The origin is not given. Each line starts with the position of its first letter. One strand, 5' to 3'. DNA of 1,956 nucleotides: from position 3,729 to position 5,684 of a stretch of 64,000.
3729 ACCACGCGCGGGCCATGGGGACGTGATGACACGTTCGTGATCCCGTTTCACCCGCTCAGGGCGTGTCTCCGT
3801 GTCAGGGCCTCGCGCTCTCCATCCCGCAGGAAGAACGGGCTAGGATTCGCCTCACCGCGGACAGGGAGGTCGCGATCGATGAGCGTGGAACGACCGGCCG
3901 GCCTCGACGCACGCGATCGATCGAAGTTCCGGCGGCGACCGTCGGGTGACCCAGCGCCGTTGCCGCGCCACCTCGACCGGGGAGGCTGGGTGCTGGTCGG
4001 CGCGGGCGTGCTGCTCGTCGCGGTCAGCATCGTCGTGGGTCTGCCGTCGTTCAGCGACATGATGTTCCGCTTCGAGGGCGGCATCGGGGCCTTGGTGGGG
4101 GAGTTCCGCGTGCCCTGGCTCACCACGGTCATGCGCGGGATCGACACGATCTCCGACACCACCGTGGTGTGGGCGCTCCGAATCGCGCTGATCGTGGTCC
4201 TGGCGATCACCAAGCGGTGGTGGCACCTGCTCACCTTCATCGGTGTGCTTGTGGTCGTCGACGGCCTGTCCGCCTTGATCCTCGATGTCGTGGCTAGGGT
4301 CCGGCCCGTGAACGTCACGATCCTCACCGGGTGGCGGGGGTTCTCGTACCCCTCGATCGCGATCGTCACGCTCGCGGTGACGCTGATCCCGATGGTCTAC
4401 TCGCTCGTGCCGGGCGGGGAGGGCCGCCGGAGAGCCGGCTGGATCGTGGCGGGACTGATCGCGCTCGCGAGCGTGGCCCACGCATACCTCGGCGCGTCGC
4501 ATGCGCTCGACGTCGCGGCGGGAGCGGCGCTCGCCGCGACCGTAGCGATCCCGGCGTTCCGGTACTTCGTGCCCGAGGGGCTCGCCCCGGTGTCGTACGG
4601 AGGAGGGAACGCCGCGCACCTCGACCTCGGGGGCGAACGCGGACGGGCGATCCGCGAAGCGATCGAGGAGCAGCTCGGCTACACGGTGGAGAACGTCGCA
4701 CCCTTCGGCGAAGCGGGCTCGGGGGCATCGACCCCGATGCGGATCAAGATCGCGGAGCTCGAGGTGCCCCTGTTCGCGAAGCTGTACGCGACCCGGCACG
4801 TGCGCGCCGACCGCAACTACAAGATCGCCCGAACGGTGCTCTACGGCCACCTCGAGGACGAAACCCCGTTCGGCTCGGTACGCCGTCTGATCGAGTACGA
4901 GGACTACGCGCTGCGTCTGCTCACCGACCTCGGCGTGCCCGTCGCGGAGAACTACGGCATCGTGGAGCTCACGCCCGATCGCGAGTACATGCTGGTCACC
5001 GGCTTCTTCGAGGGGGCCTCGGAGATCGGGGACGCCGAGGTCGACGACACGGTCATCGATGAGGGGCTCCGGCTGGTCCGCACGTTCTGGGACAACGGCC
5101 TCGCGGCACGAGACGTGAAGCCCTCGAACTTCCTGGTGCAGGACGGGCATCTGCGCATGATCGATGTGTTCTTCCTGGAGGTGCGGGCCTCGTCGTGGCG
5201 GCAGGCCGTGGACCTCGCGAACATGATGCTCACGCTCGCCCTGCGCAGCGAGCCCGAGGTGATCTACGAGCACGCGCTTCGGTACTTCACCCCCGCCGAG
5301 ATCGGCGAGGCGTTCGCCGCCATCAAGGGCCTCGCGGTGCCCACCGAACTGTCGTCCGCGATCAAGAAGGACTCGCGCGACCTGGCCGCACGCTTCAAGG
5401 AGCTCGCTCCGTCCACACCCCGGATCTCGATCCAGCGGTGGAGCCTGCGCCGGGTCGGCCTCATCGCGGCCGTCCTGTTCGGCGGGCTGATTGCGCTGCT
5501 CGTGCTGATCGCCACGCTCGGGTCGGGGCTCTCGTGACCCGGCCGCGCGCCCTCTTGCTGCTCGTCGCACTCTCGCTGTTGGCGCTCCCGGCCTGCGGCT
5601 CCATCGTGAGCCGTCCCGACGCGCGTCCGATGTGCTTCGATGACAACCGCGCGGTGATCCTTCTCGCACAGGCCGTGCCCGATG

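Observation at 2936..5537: Divergent PAP2 phosphatase pair, one fused to an ePK-like (Kdo/RIO-type) kinase domain and a C-terminal TM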

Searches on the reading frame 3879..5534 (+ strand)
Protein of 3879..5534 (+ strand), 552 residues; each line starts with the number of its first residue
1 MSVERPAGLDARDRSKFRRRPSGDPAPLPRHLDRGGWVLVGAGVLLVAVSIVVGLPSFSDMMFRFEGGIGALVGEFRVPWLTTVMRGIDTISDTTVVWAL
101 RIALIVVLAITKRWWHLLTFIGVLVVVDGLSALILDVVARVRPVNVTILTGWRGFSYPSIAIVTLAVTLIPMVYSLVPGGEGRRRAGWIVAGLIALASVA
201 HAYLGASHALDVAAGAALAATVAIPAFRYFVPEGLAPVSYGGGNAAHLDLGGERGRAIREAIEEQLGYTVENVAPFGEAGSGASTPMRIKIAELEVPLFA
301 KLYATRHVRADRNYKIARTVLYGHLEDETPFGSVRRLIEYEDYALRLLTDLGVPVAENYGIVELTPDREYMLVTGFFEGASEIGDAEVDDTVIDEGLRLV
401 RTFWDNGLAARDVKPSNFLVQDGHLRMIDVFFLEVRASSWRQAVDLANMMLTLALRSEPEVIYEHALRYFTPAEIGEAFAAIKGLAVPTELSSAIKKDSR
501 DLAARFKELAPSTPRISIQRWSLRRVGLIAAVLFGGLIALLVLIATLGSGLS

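Call 3: search_protein_families(library=pfam, proteins=[window:3879-5534:+], max_evalue=0.1)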
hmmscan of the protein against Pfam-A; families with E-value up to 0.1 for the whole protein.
window:3879-5534:+ (552 aa): 1 family
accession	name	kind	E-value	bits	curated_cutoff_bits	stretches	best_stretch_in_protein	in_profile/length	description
PF00069.31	Pkinase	-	0.057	13.2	31.7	1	397-430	108-142/263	Protein kinase domain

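Call 4: search_protein_families(library=ncbifam, proteins=[window:3879-5534:+], max_evalue=0.1)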
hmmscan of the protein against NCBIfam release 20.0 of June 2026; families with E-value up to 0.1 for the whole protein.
window:3879-5534:+ (552 aa): 2 families
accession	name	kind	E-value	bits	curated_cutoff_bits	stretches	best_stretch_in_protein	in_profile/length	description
NF007684.0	PRK10359.1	equivalog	0.024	14.3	248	1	369-450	117-196/232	lipopolysaccharide core heptose(II) kinase RfaY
NF038150.1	lanthi_synth_IV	equivalog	0.051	11.8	650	1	397-435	308-347/851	class IV lanthionine synthetase LanL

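Call 5: find_homologous_proteins(query=window:3879-5534:+, max_evalue=0.001)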
Query window:3879-5534:+ (552 aa): 3808 proteins with E <= 0.001 among 8000 candidates; the best 120 are listed.
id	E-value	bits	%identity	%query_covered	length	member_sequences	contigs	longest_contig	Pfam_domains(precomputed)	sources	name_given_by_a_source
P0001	0.0e+0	1127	99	95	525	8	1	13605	-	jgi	jgi:membrane-associated phospholipid phosphatase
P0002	0.0e+0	1013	83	100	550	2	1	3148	-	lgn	-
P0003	1.1e-206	706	59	99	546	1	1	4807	-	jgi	-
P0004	6.6e-204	697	58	100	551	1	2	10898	-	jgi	jgi:membrane-associated phospholipid phosphatase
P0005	1.7e-203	695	59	97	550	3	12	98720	-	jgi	jgi:membrane-associated phospholipid phosphatase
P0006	2.8e-203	695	60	97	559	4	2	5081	PF01569.28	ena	-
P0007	4.1e-203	694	60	97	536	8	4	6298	-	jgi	jgi:membrane-associated phospholipid phosphatase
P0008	9.4e-203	693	60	97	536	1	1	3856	-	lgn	-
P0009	1.5e-202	692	60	97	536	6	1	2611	-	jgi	jgi:membrane-associated phospholipid phosphatase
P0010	7.1e-202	690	58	97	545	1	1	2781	-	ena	-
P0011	1.1e-200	686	58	99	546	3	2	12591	-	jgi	jgi:membrane-associated phospholipid phosphatase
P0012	4.4e-198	678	57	100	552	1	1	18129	PF01569.28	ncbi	-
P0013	1.8e-196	672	59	93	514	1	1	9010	-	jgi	jgi:membrane-associated phospholipid phosphatase/tRNA A-37 threonylcarbamoyl transferase component B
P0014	2.7e-195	668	63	88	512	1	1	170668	PF01569.28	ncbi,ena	-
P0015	2.0e-193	662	59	97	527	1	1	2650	PF01569.28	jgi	jgi:membrane-associated phospholipid phosphatase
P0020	4.2e-166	572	53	95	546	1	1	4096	PF01569.28,PF01163.29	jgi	-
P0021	9.8e-165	568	52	95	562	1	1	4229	PF01569.28,PF01163.29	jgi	jgi:tRNA A-37 threonylcarbamoyl transferase component Bud32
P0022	1.1e-164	567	51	96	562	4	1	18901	PF01569.28,PF01163.29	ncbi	ncbi:MAG: phosphatase PAP2 family protein [Actinomycetota bacterium]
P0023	4.8e-164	565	52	96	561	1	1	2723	PF01569.28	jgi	jgi:tRNA A-37 threonylcarbamoyl transferase component Bud32/membrane-associated phospholipid phospha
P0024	1.5e-163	564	52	92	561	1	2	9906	PF01569.28,PF01163.29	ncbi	ncbi:MAG: phosphatase PAP2 family protein [Actinomycetota bacterium]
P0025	4.7e-163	562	50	99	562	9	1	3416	PF00069.32,PF01569.28,PF01163.29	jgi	jgi:tRNA A-37 threonylcarbamoyl transferase component Bud32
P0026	1.0e-162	561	50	95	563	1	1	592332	PF00069.32,PF01163.29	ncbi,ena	-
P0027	1.1e-162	561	52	91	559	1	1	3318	PF01569.28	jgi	jgi:membrane-associated phospholipid phosphatase/tRNA A-37 threonylcarbamoyl transferase component B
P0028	1.4e-162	560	52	91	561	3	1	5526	PF01569.28,PF01163.29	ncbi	-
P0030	1.8e-162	560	52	91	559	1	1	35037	PF01569.28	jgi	jgi:membrane-associated phospholipid phosphatase/tRNA A-37 threonylcarbamoyl transferase component B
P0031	2.0e-162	560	51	91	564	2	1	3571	PF01569.28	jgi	jgi:tRNA A-37 threonylcarbamoyl transferase component Bud32/membrane-associated phospholipid phospha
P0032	2.3e-162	560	51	99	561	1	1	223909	PF01569.28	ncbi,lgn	ncbi:MAG: phosphatase PAP2 family protein [Actinomycetota bacterium]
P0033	2.8e-162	559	50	93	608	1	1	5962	PF01569.28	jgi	-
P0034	2.9e-162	559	49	95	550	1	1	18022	PF01569.28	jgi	jgi:tRNA A-37 threonylcarbamoyl transferase component Bud32/membrane-associated phospholipid phospha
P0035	3.8e-162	559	51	95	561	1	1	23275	PF01569.28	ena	-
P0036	4.6e-162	559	50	88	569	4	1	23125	PF01569.28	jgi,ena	-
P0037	5.9e-162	558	52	86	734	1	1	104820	PF01569.28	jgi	jgi:tRNA A-37 threonylcarbamoyl transferase component Bud32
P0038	6.6e-162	558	50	98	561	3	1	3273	PF01569.28,PF01163.29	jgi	jgi:tRNA A-37 threonylcarbamoyl transferase component Bud32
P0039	1.0e-161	558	51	95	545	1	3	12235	PF01569.28,PF01163.29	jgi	jgi:membrane-associated phospholipid phosphatase/tRNA A-37 threonylcarbamoyl transferase component B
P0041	1.7e-161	557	51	95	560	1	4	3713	PF00069.32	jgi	jgi:membrane-associated phospholipid phosphatase/tRNA A-37 threonylcarbamoyl transferase component B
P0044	2.2e-161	556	52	95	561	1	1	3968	PF01569.28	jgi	jgi:membrane-associated phospholipid phosphatase/tRNA A-37 threonylcarbamoyl transferase component B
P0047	2.8e-161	556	51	95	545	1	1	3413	PF01569.28,PF01163.29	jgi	jgi:membrane-associated phospholipid phosphatase/tRNA A-37 threonylcarbamoyl transferase component B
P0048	3.7e-161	556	51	96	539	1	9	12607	PF01569.28,PF01163.29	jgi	jgi:membrane-associated phospholipid phosphatase/tRNA A-37 threonylcarbamoyl transferase component B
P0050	6.7e-161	555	51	95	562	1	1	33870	PF01569.28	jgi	jgi:tRNA A-37 threonylcarbamoyl transferase component Bud32/membrane-associated phospholipid phospha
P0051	7.0e-161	555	50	94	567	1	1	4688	PF01569.28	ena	-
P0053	7.6e-161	555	50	96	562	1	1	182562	PF00069.32,PF01569.28,PF01163.29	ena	-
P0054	8.1e-161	555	51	95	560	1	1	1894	PF01569.28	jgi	jgi:membrane-associated phospholipid phosphatase/serine/threonine-protein kinase RIO1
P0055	9.6e-161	554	51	96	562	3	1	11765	PF01569.28,PF01163.29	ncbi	-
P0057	1.8e-160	553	50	99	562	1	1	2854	PF00069.32,PF01163.29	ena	-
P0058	2.0e-160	553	50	96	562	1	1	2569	PF00069.32,PF01569.28,PF01163.29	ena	-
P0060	3.0e-160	553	50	95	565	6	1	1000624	PF01569.28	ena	-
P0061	3.2e-160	553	49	97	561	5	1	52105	PF01569.28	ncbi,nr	ncbi:MAG: hypothetical protein M3P11_10250 [Actinomycetota bacterium]|nr:hypothetical protein [Actin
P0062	3.4e-160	553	50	95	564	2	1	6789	PF01569.28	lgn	-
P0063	3.9e-160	552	51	92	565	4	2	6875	PF01569.28,PF01163.29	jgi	jgi:membrane-associated phospholipid phosphatase/serine/threonine-protein kinase RIO1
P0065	4.3e-160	552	49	93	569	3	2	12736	PF01569.28,PF01163.29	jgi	jgi:membrane-associated phospholipid phosphatase/tRNA A-37 threonylcarbamoyl transferase component B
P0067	6.7e-160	552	50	96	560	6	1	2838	PF01569.28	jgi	jgi:membrane-associated phospholipid phosphatase/tRNA A-37 threonylcarbamoyl transferase component B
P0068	8.4e-160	551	51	92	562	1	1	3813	PF01569.28,PF01163.29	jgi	jgi:membrane-associated phospholipid phosphatase/tRNA A-37 threonylcarbamoyl transferase component B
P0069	9.1e-160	551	50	94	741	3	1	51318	-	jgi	jgi:tRNA A-37 threonylcarbamoyl transferase component Bud32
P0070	1.0e-159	551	51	91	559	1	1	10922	PF01569.28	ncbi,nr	ncbi:MAG: hypothetical protein M3P10_11640 [Actinomycetota bacterium]|nr:hypothetical protein [Actin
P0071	1.0e-159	551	51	95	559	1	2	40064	PF01569.28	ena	-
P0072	1.1e-159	551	53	92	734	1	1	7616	PF01569.28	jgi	jgi:membrane-associated phospholipid phosphatase/serine/threonine protein kinase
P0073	1.4e-159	551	51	93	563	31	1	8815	PF01569.28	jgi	jgi:tRNA A-37 threonylcarbamoyl transferase component Bud32/membrane-associated phospholipid phospha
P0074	1.4e-159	551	52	95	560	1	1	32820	PF01569.28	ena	-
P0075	1.5e-159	550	50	95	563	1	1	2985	PF01569.28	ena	-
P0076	1.6e-159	550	52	96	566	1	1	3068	PF01163.29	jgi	jgi:membrane-associated phospholipid phosphatase/serine/threonine-protein kinase RIO1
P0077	1.8e-159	550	52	94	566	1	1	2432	PF01569.28,PF01163.29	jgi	jgi:membrane-associated phospholipid phosphatase/serine/threonine-protein kinase RIO1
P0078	2.2e-159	550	51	93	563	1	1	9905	PF01569.28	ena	-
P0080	2.4e-159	550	48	97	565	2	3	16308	PF01569.28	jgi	-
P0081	4.4e-159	549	50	95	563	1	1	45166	PF01569.28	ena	-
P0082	4.5e-159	549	50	95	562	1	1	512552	PF00069.32,PF01569.28,PF01163.29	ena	-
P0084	5.1e-159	549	51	92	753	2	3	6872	PF01569.28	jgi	jgi:tRNA A-37 threonylcarbamoyl transferase component Bud32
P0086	6.1e-159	548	50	90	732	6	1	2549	PF00069.32,PF01569.28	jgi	jgi:membrane-associated phospholipid phosphatase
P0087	6.5e-159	548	51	92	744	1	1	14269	PF01569.28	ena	-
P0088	6.9e-159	548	50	96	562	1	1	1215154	PF00069.32,PF01569.28,PF01163.29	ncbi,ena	-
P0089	7.9e-159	548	50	95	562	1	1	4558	PF01569.28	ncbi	ncbi:MAG: phosphatase PAP2 family protein [Myxococcota bacterium]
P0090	8.3e-159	548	51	92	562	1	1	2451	PF00069.32,PF01569.28,PF01163.29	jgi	-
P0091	8.4e-159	548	50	96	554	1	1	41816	PF01569.28,PF01163.29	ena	-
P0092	9.2e-159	548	50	95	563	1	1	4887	PF01569.28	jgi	jgi:membrane-associated phospholipid phosphatase/tRNA A-37 threonylcarbamoyl transferase component B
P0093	1.0e-158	548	51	95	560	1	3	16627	PF01569.28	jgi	jgi:membrane-associated phospholipid phosphatase/serine/threonine-protein kinase RIO1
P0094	1.1e-158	548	50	93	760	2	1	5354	PF01569.28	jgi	jgi:membrane-associated phospholipid phosphatase/tRNA A-37 threonylcarbamoyl transferase component B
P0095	1.3e-158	547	52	92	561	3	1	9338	PF01569.28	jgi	jgi:membrane-associated phospholipid phosphatase/tRNA A-37 threonylcarbamoyl transferase component B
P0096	1.3e-158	547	50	96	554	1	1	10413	PF01569.28,PF01163.29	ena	-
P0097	2.2e-158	547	52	96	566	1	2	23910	PF01163.29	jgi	jgi:membrane-associated phospholipid phosphatase/serine/threonine-protein kinase RIO1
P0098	2.2e-158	547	50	95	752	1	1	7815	PF01569.28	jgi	jgi:tRNA A-37 threonylcarbamoyl transferase component Bud32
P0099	2.2e-158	547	51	92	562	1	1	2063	PF00069.32,PF01569.28,PF01163.29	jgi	jgi:membrane-associated phospholipid phosphatase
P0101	2.7e-158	546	50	93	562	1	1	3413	PF01569.28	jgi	jgi:tRNA A-37 threonylcarbamoyl transferase component Bud32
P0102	2.8e-158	546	48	97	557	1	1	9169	PF01569.28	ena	-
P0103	3.0e-158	546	51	95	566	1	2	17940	PF00069.32,PF01163.29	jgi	jgi:serine/threonine-protein kinase RIO1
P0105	3.2e-158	546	50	94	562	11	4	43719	PF01569.28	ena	-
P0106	3.2e-158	546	53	89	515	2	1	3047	PF01569.28,PF01163.29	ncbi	ncbi:MAG TPA: phosphatase PAP2 family protein [Actinomycetota bacterium]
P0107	3.5e-158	546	51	97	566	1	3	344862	PF00069.32,PF01163.29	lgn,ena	-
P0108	3.8e-158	546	52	92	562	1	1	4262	PF00069.32,PF01163.29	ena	-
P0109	4.0e-158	546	50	96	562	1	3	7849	PF01569.28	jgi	jgi:membrane-associated phospholipid phosphatase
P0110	4.1e-158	546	50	92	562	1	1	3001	PF00069.32,PF01569.28,PF01163.29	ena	-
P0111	4.4e-158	546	51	92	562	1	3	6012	PF00069.32,PF01569.28,PF01163.29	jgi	jgi:membrane-associated phospholipid phosphatase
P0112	4.5e-158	546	49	97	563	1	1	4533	PF01569.28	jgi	jgi:tRNA A-37 threonylcarbamoyl transferase component Bud32/membrane-associated phospholipid phospha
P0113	4.8e-158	545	51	93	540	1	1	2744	PF01569.28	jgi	-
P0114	4.8e-158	545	51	92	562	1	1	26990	PF00069.32,PF01569.28,PF01163.29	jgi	jgi:membrane-associated phospholipid phosphatase/serine/threonine-protein kinase RIO1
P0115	5.0e-158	545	50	95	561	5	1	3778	PF01569.28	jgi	jgi:membrane-associated phospholipid phosphatase/tRNA A-37 threonylcarbamoyl transferase component B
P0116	5.1e-158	545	49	96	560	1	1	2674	PF01569.28,PF01163.29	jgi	jgi:membrane-associated phospholipid phosphatase/tRNA A-37 threonylcarbamoyl transferase component B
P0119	6.7e-158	545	51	92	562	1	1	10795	PF00069.32,PF01569.28,PF01163.29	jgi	jgi:membrane-associated phospholipid phosphatase/tRNA A-37 threonylcarbamoyl transferase component B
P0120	6.7e-158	545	50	93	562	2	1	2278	PF01569.28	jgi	jgi:tRNA A-37 threonylcarbamoyl transferase component Bud32/membrane-associated phospholipid phospha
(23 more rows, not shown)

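Call 6: search_solved_structures(query=window:3879-5534:+, max_evalue=10, show_alignments=3)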
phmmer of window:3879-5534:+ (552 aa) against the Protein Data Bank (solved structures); distinct sequences matched with E-value up to 10: 24.
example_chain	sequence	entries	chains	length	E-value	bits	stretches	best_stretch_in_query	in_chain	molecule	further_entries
5jki_A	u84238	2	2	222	9.2e-06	27.9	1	75-219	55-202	Putative lipid phosphate phosphatase YodM | Phosphatidylglycerophosphatase B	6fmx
5eh0_A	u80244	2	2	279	0.08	14.9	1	397-430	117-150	Dual specificity protein kinase TTK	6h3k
4js8_A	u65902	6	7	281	0.081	14.9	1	397-430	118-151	Dual specificity protein kinase TTK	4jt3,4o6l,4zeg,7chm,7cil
7chn_A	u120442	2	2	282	0.081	14.9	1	397-430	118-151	Dual specificity protein kinase TTK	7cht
7cja_A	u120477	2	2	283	0.082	14.9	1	397-430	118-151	Dual specificity protein kinase TTK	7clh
5ntt_A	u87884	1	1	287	0.082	14.9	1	397-430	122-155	Dual specificity protein kinase TTK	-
4d2s_A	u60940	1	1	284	0.082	14.9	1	397-430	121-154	DUAL SPECIFICITY PROTEIN KINASE TTK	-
6n6o_A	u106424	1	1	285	0.083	14.9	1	397-430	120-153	Dual specificity protein kinase TTK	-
6tn9_A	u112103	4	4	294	0.086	14.8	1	397-430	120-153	Dual specificity protein kinase TTK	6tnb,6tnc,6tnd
5ap3_A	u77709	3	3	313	0.089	14.8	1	397-430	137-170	DUAL SPECIFICITY PROTEIN KINASE TTK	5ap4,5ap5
6b4w_A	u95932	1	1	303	0.09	14.8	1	397-430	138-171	Dual specificity protein kinase TTK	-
5ljj_A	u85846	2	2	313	0.093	14.7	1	397-430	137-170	Dual specificity protein kinase TTK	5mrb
5ap6_A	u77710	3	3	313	0.094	14.7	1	397-430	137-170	DUAL SPECIFICITY PROTEIN KINASE TTK | MONOPOLAR SPINDLE KINASE 1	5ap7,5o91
5n7v_A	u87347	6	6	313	0.094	14.7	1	397-430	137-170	Dual specificity protein kinase TTK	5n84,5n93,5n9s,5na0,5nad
3cek_A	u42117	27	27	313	0.094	14.7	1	397-430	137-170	Dual specificity protein kinase TTK | Dual specificity protein kinase TTK or monopolar spindle 1 kinase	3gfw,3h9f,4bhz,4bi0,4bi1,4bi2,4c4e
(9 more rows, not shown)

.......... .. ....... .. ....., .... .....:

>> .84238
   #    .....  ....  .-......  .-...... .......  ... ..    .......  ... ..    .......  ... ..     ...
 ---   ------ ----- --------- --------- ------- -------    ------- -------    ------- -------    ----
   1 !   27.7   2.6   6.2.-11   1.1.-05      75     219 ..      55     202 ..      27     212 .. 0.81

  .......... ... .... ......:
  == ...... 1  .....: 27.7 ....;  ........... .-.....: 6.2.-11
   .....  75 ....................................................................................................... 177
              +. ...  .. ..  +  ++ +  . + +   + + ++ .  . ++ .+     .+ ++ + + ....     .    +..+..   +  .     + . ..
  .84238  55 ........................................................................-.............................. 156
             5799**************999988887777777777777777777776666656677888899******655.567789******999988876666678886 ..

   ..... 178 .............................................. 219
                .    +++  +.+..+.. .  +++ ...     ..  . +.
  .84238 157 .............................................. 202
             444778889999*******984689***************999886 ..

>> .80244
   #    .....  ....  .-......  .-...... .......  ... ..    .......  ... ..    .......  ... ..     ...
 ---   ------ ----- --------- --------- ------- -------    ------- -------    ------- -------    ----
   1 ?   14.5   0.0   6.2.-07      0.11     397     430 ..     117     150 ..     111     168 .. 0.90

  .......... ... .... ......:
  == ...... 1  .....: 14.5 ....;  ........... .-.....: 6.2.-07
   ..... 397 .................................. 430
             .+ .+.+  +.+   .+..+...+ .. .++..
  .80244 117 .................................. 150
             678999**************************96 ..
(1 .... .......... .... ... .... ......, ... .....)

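Call 14: find_related_loci(query=A1, collection=genome_contigs, flank=6000)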
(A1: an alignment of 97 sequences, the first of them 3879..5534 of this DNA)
Query A1 (552 aa) in genome_contigs; peptide patterns used: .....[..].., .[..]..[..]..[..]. (x = any residue, [..] = any of these).
599 stretches matched a pattern (row limit reached: there are more); 195 encode a relative of the query (tblastn E <= 1e-3); the best 80 are kept; 80 distinct loci.
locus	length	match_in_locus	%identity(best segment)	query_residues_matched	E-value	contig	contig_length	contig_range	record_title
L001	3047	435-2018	52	18-540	7e-177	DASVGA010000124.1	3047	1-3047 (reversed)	MAG TPA_asm: Actinomycetota bacterium isolate SMAG_U2103 k141_36239, whole genome shotgun sequence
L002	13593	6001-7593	50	21-546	4e-166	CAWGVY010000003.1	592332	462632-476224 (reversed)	MAG: uncultured Actinomycetes bacterium isolate MFD02242.bin.2.91 genome assembly, contig: contig_51254, whole genome sh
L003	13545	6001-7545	50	19-528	9e-160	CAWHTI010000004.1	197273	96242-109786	MAG: uncultured Actinomycetes bacterium isolate MFD09206.bin.2.196 genome assembly, contig: contig_15495, whole genome s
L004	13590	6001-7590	49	13-537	1e-159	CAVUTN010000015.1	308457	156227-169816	MAG: uncultured Actinomycetes bacterium isolate MFD00962.bin.2.114 genome assembly, contig: contig_36117, whole genome s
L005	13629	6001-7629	48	11-546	8e-160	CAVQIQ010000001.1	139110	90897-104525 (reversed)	MAG: uncultured Actinomycetes bacterium isolate MFD10007.bin.3.88 genome assembly, contig: contig_12140, whole genome sh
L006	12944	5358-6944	49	5-528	2e-158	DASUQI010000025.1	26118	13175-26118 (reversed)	MAG TPA_asm: Actinomycetota bacterium isolate SMAG_U1677 k141_1229336, whole genome shotgun sequence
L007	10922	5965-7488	51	19-522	9e-158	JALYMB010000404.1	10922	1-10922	MAG: Actinomycetota bacterium isolate AFD bin54 SD1486_k127_586084, whole genome shotgun sequence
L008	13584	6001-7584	48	18-540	2e-157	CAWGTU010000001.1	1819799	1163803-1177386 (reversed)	MAG: uncultured Actinomycetes bacterium isolate MFD09779.bin.1.204 genome assembly, contig: contig_2651, whole genome sh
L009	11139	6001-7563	49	18-538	3e-156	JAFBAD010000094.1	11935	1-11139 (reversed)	MAG: Acidimicrobiia bacterium isolate CP_BM_RX_R9_22 BM_RX_R9_k147_4239618, whole genome shotgun sequence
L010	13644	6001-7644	50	2-540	5e-164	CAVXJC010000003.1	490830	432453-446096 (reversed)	MAG: uncultured Actinomycetes bacterium isolate MFD05567.bin.1.54 genome assembly, contig: contig_13329, whole genome sh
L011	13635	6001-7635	49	10-546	2e-155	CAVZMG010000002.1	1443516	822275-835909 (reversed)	MAG: uncultured Actinomycetes bacterium isolate MFD02134.bin.1.239 genome assembly, contig: contig_10174, whole genome s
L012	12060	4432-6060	50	2-551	2e-152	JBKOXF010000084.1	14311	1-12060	MAG: Actinomycetota bacterium isolate GB_HAYS_MAG_00094 GB_HAYS_000001049627, whole genome shotgun sequence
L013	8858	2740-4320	50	1-525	6e-152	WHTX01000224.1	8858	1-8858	MAG: Acidimicrobiia bacterium isolate Dino_bin48 NODE_8799_length_8858_cov_1.48325, whole genome shotgun sequence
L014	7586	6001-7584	48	2-512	1e-151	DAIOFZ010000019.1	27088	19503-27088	MAG TPA_asm: Actinomycetota bacterium isolate CTOTU21649 NODE_323_length_27088_cov_6.263419, whole genome shotgun sequen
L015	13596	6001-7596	48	15-552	1e-151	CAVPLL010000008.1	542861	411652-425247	MAG: uncultured Actinomycetes bacterium isolate MFD10007.bin.2.144 genome assembly, contig: contig_58744, whole genome s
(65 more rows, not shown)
